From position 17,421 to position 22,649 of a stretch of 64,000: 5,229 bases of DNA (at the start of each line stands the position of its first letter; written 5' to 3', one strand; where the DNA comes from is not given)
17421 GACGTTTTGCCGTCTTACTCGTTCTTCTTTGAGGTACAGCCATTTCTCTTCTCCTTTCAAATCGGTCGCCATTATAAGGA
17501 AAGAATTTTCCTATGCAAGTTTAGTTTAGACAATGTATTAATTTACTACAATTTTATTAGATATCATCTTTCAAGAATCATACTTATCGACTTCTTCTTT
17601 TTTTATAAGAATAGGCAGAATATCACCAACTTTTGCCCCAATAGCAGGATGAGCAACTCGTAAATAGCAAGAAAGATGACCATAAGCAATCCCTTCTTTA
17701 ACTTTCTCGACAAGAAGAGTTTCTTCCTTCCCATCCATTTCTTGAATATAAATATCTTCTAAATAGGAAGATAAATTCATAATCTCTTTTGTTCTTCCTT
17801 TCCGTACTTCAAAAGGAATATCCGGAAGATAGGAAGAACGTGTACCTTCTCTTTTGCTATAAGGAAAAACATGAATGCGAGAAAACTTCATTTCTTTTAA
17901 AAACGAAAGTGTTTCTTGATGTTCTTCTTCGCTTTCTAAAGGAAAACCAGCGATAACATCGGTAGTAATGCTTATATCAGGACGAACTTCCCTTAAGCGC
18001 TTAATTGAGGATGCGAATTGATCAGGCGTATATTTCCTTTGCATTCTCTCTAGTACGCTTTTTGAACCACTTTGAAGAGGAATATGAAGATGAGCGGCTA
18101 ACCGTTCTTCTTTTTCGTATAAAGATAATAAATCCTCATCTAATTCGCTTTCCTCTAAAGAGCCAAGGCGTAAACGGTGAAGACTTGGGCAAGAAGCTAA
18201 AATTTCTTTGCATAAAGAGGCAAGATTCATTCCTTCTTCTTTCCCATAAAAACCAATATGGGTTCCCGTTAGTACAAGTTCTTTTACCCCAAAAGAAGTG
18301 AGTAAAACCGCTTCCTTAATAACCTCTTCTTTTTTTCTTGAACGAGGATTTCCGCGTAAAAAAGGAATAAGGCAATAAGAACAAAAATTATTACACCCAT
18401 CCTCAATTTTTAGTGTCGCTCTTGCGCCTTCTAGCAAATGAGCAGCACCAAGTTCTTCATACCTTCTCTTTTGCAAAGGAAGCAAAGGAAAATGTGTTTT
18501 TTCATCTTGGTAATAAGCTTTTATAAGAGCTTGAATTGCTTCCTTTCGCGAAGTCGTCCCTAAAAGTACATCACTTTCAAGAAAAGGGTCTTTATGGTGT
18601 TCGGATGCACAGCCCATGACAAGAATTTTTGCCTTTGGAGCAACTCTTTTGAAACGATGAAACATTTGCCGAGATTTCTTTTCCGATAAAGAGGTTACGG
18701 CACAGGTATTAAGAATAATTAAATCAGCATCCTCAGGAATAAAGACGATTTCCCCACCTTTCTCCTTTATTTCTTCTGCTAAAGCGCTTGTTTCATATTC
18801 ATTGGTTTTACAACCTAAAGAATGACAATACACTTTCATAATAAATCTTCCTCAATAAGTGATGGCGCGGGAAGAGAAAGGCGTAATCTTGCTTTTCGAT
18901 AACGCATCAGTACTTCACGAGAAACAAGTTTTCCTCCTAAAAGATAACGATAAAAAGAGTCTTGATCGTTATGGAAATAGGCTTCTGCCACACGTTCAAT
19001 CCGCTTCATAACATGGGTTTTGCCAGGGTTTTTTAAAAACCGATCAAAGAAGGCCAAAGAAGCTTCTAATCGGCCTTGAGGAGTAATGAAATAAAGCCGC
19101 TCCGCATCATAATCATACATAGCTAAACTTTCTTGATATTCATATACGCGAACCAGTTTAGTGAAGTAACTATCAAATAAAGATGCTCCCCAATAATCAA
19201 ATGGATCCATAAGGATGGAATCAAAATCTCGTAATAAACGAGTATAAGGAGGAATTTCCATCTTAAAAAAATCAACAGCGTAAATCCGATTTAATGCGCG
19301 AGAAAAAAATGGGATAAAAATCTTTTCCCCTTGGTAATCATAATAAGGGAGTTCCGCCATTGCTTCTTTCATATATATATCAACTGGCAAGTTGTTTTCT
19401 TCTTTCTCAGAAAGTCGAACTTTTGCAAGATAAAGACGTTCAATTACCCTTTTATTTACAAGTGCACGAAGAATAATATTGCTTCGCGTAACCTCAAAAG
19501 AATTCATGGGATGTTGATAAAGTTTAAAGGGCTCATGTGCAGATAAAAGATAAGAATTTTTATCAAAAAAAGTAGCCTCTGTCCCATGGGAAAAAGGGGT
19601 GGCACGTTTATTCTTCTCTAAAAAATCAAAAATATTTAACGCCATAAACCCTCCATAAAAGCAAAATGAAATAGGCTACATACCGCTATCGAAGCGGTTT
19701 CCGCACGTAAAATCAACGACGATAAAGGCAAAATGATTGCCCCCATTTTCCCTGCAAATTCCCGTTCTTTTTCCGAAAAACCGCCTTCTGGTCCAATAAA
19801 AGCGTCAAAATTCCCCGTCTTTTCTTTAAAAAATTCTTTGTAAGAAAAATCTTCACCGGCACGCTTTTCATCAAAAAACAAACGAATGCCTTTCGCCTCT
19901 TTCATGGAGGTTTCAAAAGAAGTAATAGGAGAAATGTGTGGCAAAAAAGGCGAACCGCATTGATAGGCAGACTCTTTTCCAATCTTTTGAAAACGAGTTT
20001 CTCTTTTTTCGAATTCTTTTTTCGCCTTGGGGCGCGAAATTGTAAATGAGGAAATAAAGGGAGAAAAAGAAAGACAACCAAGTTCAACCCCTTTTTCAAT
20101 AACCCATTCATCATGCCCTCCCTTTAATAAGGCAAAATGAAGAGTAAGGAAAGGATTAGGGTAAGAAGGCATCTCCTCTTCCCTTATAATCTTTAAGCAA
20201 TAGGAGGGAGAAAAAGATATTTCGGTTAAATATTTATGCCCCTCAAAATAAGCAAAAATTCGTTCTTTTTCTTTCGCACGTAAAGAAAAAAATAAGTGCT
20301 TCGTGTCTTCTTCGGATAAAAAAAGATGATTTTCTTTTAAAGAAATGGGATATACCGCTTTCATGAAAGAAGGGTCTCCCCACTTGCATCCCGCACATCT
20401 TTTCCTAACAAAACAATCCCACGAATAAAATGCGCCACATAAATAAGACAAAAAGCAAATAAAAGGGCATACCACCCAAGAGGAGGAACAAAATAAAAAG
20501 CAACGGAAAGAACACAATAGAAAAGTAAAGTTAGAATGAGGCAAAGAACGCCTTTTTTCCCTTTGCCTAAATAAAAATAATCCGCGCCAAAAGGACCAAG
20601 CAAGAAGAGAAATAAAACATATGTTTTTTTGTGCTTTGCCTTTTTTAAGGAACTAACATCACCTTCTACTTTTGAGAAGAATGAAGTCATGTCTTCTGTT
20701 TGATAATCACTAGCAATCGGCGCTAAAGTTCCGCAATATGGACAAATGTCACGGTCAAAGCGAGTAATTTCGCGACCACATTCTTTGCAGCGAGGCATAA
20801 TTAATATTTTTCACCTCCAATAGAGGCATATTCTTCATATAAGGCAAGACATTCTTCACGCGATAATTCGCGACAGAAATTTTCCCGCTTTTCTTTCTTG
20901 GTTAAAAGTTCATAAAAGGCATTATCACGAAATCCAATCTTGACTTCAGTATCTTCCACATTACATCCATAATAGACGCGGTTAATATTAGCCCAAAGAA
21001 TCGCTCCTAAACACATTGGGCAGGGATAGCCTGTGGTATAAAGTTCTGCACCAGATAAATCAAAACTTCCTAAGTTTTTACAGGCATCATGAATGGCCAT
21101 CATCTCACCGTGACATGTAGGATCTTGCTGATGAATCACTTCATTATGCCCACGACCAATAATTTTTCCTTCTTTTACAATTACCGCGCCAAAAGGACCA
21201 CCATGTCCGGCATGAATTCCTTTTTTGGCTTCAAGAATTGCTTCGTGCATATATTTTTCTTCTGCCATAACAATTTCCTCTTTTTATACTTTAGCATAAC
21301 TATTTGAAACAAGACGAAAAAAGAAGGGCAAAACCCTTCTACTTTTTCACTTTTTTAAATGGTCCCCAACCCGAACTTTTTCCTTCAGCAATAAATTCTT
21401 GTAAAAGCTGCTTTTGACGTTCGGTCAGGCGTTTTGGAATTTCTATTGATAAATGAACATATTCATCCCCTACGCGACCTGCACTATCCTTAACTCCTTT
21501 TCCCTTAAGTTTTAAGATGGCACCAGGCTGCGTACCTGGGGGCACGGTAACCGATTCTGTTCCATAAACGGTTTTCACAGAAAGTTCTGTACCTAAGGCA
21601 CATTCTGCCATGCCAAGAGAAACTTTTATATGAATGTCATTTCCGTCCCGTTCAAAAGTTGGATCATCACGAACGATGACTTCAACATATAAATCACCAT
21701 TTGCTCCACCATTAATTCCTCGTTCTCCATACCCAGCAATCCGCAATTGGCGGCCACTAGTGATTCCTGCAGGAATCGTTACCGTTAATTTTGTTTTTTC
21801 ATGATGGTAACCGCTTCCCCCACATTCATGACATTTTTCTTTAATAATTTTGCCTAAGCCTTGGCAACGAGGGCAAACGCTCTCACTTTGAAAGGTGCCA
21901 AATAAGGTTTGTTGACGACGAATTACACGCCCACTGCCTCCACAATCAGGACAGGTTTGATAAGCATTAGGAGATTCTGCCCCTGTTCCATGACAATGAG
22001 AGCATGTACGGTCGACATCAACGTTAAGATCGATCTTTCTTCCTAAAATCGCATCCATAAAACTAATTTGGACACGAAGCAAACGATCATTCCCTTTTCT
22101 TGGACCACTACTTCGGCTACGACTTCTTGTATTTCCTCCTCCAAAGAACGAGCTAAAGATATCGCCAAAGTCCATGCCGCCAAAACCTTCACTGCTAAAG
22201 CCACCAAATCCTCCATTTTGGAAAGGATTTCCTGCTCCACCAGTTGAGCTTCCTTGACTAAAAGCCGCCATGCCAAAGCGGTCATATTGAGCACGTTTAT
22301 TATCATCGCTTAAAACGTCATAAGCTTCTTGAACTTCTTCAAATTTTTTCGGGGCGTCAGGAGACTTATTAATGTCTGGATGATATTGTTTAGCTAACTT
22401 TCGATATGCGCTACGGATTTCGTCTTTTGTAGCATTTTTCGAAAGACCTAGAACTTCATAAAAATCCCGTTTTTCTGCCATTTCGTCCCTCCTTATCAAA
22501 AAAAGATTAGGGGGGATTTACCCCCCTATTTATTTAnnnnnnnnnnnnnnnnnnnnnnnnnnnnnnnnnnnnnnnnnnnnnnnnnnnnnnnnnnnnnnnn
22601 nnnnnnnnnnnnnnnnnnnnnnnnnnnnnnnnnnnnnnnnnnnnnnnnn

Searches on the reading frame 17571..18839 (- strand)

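Call 27: search_protein_families(library=pfam, proteins=[window:17571-18839:-], max_evalue=0.00001)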
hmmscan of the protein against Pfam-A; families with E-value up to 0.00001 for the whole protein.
window:17571-18839:- (422 aa): 2 families
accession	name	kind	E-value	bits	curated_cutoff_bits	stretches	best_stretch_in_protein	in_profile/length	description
PF00919.26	UPF0004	-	2.6e-22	79.1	27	1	2-89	1-89/98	Uncharacterized protein family UPF0004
PF04055.27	Radical_SAM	-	6.2e-20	72.5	29.5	1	147-314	5-166/166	Radical SAM superfamily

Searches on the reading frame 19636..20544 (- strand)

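Call 27: search_protein_families(library=pfam, proteins=[window:19636-20544:-], max_evalue=0.00001)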
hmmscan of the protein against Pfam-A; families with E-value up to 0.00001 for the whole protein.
window:19636-20544:- (302 aa): 1 family
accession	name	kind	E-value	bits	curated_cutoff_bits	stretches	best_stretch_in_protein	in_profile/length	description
PF04452.19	Methyltrans_RNA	-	6e-34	117.4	23.9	1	132-292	6-164/165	RNA methyltransferase domain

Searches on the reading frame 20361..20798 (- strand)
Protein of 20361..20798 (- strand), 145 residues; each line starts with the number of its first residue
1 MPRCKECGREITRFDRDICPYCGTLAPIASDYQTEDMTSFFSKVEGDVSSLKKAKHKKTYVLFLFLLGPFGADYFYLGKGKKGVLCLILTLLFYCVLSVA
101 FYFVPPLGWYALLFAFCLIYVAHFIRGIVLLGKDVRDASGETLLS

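Call 27: search_protein_families(library=pfam, proteins=[window:20361-20798:-], max_evalue=0.00001)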
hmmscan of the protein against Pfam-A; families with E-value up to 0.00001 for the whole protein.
window:20361-20798:- (145 aa): 1 family
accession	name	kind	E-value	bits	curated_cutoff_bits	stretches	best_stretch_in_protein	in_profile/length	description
PF05154.21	TM2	-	2.5e-07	31.2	27.9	1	55-95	3-42/51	TM2 domain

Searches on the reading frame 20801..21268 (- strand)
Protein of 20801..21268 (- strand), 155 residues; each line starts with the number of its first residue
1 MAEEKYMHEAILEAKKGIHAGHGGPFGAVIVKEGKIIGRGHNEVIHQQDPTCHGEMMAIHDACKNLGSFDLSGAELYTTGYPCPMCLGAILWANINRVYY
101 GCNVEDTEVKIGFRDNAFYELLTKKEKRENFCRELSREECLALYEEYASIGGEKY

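Call 27: search_protein_families(library=pfam, proteins=[window:20801-21268:-], max_evalue=0.00001)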
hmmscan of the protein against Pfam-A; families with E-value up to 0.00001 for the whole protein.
window:20801-21268:- (155 aa): 2 families
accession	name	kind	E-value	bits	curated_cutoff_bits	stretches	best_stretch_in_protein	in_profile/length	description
PF00383.29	dCMP_cyt_deam_1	-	3.3e-28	98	25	1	3-102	4-102/102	Cytidine and deoxycytidylate deaminase zinc-binding region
PF14437.12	MafB19-deam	-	7.3e-24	84.7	27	1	2-107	2-106/142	MafB19-like deaminase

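Call 37: search_protein_families(library=ncbifam, proteins=[window:20801-21268:-], max_evalue=0.00001)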
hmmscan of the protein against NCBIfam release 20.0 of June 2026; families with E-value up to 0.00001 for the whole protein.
window:20801-21268:- (155 aa): 5 families
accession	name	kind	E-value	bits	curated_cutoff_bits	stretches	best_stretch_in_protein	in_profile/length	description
NF008113.2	PRK10860.1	equivalog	3.7e-22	78.9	150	1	2-107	6-110/165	tRNA adenosine(34) deaminase TadA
TIGR00326.1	eubact_ribD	equivalog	7.8e-10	38.5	156.35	1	7-101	1-93/343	bifunctional diaminohydroxyphosphoribosylaminopyrimidine deaminase/5-amino-6-(5-phosphoribosylamino)uracil reductase RibD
NF041025.1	antiphage_deaminase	equivalog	8.2e-10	38.1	400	1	52-100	338-385/437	anti-phage dCTP deaminase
TIGR02571.1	ComEB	equivalog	1.9e-08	34.4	219.45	1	46-110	62-124/151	ComE operon protein 2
NF008052.0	PRK10786.1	equivalog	5.7e-06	25.3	500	1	2-99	2-97/367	bifunctional diaminohydroxyphosphoribosylaminopyrimidine deaminase/5-amino-6-(5-phosphoribosylamino)uracil reductase RibD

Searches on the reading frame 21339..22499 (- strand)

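Call 28: search_protein_families(library=pfam, proteins=[window:21339-22499:-], max_evalue=0.00001)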
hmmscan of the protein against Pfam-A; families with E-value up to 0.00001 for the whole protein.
window:21339-22499:- (386 aa): 3 families
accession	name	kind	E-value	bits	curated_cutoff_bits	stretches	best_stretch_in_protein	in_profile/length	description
PF01556.23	DnaJ_C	-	1.8e-42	145.4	26.6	1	142-355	4-152/152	DnaJ C terminal domain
PF00226.36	DnaJ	-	1.1e-26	93.1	27.8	1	12-73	1-63/63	DnaJ domain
PF00684.25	DnaJ_CXXCXGXG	-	6.8e-18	65.1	32.7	1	166-230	1-65/65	DnaJ central domain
